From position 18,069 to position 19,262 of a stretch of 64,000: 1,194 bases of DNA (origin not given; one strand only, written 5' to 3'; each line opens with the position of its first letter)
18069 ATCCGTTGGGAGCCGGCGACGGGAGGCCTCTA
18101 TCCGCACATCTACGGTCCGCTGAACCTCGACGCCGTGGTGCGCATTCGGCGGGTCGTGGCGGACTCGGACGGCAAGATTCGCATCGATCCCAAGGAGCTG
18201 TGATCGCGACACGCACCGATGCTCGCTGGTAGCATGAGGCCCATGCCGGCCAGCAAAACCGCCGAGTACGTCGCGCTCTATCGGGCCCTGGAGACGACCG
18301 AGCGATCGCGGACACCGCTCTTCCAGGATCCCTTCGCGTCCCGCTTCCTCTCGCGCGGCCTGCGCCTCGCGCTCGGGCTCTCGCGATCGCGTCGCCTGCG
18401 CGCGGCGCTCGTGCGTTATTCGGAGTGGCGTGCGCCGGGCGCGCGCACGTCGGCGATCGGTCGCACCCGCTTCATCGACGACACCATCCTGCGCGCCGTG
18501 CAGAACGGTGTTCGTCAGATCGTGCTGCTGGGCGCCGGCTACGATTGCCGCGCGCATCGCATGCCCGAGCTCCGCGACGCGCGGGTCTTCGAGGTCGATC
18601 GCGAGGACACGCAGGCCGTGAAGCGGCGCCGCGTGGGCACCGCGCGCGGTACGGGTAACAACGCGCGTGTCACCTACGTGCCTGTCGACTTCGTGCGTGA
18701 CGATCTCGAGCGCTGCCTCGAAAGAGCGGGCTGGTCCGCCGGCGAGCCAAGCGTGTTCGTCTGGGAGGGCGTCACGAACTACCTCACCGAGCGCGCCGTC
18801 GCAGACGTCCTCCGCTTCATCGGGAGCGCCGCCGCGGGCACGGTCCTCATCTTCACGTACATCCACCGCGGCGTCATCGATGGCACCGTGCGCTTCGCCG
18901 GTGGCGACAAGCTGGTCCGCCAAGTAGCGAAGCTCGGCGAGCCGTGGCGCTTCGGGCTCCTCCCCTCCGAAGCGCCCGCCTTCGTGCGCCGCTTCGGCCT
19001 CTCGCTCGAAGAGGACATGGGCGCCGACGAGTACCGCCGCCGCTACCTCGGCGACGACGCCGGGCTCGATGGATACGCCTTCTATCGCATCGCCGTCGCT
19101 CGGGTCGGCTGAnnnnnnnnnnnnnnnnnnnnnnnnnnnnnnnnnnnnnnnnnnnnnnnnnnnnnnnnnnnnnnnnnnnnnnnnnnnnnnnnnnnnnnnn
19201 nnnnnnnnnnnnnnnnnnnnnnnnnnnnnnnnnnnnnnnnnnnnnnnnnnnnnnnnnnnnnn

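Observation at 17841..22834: Small biosynthetic operon: DUF952, O-methyltransferase, and a discoidin-like domain fused to an NRPS-like A-T-R reductase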

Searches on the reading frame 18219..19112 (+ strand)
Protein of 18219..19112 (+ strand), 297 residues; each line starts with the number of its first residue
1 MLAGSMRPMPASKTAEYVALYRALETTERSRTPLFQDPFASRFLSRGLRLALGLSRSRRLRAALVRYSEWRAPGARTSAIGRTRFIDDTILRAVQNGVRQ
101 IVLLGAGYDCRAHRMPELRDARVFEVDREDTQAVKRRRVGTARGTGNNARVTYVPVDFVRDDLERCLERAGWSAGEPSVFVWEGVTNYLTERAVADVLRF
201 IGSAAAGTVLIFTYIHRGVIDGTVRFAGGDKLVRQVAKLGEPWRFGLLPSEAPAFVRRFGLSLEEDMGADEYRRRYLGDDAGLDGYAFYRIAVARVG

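Call 6: search_protein_families(library=pfam, proteins=[window:18219-19112:+], max_evalue=0.1)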
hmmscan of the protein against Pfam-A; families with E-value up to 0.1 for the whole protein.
window:18219-19112:+ (297 aa): 1 family
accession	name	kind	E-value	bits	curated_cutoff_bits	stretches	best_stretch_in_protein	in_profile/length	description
PF04072.20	LCM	-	6e-47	160.4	22.3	1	15-201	1-186/187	Leucine carboxyl methyltransferase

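Call 7: search_protein_families(library=ncbifam, proteins=[window:18219-19112:+], max_evalue=0.1)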
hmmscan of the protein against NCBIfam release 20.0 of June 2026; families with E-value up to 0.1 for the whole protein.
window:18219-19112:+ (297 aa): 1 family
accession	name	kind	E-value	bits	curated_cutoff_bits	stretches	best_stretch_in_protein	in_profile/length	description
TIGR00027.1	mthyl_TIGR00027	subfamily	7.8e-61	205.8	93.55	1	12-277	1-257/259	SAM-dependent methyltransferase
